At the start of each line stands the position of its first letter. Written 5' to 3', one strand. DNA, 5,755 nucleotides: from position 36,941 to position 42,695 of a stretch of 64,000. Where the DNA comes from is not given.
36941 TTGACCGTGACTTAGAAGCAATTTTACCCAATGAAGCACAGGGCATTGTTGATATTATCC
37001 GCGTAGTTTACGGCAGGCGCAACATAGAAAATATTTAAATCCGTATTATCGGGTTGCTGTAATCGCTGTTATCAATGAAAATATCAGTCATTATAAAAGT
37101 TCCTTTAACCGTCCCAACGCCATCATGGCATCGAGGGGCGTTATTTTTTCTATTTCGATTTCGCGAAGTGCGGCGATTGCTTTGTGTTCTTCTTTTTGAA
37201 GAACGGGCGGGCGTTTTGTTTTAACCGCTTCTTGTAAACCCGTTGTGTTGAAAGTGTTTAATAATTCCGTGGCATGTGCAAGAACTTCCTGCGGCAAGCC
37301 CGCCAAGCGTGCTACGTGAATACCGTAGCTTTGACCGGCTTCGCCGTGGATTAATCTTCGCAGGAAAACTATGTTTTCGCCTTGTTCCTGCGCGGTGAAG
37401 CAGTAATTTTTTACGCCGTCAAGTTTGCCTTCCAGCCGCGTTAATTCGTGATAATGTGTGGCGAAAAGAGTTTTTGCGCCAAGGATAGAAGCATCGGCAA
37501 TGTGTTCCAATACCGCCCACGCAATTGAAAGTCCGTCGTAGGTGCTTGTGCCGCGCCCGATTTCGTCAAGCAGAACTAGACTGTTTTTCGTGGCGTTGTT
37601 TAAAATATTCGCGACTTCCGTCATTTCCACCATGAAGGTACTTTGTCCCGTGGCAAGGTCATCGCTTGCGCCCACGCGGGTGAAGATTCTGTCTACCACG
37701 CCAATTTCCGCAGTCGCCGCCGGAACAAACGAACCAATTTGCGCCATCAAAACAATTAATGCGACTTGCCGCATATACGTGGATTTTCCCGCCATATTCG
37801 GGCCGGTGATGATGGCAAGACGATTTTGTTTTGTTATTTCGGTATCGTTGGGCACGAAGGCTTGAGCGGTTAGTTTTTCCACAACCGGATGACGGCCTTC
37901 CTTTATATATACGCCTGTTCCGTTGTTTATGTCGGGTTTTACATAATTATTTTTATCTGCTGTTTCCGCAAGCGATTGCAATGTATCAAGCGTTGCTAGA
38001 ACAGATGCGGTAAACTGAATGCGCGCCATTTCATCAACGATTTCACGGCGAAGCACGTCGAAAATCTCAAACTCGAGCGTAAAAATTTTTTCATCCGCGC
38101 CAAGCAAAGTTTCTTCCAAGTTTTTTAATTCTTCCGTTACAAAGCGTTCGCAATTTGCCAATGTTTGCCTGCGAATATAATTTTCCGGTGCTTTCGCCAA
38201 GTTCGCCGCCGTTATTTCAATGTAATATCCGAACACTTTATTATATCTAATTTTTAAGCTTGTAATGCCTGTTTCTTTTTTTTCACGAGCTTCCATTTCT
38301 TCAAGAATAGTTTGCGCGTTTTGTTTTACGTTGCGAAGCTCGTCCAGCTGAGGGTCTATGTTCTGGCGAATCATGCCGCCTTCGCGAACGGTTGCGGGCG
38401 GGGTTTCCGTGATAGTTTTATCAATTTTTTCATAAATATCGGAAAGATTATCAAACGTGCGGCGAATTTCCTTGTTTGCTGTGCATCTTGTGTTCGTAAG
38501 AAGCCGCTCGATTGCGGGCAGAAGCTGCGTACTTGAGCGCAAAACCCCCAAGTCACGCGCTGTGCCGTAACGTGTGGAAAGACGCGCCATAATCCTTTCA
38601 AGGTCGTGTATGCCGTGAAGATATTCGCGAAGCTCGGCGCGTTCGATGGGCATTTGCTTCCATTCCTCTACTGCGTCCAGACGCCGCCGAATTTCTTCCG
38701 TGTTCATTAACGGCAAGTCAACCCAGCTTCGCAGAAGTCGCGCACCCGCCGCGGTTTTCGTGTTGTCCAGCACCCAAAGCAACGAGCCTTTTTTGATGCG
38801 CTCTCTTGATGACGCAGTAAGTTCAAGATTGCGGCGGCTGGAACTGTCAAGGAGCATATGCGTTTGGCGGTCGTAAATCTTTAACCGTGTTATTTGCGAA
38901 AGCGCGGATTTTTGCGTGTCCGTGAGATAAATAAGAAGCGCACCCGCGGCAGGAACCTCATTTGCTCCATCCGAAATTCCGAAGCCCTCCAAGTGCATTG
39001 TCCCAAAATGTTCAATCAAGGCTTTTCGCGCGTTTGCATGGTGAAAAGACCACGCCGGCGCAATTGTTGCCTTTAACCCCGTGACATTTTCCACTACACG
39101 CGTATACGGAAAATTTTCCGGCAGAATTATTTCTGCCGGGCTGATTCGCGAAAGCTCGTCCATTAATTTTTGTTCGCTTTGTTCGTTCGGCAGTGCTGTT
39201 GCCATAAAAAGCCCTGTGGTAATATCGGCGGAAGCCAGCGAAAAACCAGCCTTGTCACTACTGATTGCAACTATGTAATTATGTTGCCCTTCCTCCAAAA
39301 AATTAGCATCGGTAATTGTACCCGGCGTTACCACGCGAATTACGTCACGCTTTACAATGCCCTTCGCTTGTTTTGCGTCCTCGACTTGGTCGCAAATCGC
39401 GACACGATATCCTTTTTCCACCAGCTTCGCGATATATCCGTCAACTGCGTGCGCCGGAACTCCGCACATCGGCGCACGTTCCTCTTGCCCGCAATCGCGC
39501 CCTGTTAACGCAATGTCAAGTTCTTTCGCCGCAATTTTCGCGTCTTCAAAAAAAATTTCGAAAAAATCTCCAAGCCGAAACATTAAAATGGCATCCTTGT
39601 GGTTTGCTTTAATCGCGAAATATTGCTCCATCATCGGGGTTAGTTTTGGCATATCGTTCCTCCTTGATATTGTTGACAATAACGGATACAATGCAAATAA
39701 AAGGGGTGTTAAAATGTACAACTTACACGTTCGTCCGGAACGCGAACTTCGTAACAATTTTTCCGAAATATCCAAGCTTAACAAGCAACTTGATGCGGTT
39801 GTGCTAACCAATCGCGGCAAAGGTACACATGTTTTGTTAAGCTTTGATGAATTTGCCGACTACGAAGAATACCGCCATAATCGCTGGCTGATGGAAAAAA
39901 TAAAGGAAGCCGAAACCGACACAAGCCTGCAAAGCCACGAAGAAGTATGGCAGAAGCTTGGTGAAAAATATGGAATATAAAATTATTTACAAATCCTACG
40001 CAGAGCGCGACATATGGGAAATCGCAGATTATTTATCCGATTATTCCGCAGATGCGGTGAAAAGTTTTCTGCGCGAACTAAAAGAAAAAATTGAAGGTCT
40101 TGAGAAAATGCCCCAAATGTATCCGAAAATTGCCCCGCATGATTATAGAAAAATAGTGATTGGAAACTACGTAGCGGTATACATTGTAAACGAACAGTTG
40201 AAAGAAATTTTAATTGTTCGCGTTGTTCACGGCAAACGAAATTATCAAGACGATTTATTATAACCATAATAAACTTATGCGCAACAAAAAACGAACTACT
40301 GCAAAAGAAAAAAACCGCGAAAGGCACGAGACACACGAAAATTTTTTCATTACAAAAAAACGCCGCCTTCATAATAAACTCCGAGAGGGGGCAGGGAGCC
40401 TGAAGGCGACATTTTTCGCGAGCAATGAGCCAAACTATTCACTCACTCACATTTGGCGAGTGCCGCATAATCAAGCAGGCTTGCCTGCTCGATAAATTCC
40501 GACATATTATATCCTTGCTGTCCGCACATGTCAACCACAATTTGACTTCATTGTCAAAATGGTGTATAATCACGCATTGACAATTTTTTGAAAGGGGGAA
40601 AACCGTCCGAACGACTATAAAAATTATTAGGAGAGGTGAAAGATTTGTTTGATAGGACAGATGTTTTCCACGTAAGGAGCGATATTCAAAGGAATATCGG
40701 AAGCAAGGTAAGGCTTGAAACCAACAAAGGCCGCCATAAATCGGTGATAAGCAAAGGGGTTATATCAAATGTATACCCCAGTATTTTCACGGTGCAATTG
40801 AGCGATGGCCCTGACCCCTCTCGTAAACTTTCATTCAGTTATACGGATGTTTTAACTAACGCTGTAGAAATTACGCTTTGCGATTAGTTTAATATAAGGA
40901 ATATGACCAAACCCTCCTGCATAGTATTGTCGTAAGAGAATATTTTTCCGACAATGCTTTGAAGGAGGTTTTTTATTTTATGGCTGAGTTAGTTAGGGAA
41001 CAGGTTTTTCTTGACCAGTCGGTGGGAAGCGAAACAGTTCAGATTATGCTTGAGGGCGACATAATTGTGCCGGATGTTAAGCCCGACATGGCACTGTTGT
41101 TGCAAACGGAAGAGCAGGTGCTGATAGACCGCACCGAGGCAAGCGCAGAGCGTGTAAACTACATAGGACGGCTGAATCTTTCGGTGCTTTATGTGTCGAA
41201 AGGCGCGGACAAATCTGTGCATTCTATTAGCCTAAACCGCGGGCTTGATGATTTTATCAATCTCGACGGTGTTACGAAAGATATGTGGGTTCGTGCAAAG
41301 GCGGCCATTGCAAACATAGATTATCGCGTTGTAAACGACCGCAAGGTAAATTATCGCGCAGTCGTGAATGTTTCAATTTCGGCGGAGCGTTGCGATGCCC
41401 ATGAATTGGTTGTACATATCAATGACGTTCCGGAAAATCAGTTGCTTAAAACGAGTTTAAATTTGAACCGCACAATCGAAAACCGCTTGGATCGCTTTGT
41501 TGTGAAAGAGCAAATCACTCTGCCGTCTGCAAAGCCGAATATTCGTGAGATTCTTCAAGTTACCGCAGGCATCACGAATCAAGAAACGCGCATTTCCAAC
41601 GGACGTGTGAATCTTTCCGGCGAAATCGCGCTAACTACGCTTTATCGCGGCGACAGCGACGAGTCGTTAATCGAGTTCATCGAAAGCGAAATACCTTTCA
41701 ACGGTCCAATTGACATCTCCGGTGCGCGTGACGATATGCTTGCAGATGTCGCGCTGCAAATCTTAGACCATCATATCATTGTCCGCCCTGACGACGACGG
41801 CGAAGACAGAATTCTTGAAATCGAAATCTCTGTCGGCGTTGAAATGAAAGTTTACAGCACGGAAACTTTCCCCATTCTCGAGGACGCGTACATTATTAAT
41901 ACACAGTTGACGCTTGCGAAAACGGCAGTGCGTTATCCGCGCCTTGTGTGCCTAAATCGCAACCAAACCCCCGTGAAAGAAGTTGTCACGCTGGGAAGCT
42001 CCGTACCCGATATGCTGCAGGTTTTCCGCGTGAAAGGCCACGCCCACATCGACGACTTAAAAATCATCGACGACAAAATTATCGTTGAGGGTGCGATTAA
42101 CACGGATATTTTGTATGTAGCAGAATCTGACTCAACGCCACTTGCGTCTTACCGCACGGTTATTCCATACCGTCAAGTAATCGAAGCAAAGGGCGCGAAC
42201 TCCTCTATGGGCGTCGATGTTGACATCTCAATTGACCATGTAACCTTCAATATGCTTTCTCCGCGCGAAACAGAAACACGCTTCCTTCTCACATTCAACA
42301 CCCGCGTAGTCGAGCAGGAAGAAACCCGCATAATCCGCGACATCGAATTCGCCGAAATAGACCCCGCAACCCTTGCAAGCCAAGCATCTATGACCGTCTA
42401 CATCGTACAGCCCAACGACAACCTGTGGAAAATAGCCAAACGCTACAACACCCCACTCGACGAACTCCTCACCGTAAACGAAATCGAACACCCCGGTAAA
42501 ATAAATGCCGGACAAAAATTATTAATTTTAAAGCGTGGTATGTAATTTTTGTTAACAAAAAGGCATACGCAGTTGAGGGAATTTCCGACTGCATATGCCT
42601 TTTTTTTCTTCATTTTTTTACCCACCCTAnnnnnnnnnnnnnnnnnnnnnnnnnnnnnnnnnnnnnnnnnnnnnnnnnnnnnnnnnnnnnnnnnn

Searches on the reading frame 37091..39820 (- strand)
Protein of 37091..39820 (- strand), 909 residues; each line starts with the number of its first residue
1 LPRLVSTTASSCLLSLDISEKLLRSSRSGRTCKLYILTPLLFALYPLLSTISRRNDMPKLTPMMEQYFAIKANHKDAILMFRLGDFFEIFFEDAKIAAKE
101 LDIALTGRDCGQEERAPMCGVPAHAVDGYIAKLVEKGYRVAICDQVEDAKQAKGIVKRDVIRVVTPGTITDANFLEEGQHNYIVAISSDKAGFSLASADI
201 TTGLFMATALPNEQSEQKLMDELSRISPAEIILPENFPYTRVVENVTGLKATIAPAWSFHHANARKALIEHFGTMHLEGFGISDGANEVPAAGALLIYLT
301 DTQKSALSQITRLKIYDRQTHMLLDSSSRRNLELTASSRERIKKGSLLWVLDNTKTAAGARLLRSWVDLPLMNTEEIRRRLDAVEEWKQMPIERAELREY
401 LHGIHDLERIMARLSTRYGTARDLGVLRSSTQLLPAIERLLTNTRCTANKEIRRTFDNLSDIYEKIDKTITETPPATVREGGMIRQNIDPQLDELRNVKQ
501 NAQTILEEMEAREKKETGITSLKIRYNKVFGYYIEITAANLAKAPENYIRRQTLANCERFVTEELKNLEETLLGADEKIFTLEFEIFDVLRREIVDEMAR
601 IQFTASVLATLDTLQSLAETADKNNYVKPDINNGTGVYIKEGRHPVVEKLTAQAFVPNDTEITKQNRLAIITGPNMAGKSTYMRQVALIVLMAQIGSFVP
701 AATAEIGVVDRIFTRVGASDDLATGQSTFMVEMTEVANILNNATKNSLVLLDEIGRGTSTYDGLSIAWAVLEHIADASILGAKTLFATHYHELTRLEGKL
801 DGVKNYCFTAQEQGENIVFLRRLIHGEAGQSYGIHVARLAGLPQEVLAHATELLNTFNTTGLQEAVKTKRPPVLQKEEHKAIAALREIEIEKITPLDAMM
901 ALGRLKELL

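Call 89: search_protein_families(library=pfam, proteins=[window:37091-39820:-], max_evalue=0.00001)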
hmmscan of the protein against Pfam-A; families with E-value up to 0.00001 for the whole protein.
window:37091-39820:- (909 aa): 5 families
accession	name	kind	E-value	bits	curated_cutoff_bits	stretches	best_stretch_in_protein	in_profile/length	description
PF00488.27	MutS_V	-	6.4e-86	287.6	30.2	1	670-857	2-187/188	MutS domain V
PF05192.23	MutS_III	-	9.6e-48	163.5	34.1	1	327-618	1-194/194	MutS domain III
PF01624.25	MutS_I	-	2e-46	157.3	20.6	1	61-172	1-112/113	MutS domain I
PF05190.23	MutS_IV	-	1.4e-29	102.7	22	1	488-577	2-91/92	MutS family domain IV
PF05188.22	MutS_II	-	3e-23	83.1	25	1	181-310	1-132/133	MutS domain II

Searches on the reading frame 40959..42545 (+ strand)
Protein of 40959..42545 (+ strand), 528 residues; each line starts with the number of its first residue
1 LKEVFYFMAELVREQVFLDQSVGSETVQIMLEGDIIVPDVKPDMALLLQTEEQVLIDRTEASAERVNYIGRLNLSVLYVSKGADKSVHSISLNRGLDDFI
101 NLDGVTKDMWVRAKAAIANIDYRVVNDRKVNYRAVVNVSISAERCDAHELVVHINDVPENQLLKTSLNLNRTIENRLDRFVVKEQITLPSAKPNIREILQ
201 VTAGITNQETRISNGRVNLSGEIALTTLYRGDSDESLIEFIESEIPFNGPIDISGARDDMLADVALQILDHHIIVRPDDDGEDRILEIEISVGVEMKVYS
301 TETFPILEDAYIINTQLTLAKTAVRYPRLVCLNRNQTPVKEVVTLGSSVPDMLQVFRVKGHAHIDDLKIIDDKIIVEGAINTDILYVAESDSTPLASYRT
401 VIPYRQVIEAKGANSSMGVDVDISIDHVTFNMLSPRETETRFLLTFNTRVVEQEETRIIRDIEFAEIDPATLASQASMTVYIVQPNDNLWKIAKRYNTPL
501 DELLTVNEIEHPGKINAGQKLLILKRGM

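Call 89: search_protein_families(library=pfam, proteins=[window:40959-42545:+], max_evalue=0.00001)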
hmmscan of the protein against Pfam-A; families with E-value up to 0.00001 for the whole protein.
window:40959-42545:+ (528 aa): 2 families
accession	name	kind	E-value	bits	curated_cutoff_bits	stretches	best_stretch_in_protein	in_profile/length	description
PF12673.12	SipL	-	4.2e-46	155.5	23.6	3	351-432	1-77/78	SipL, SPOCS domain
PF01476.26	LysM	-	2.6e-12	46.9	20.9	1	481-523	1-42/43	LysM domain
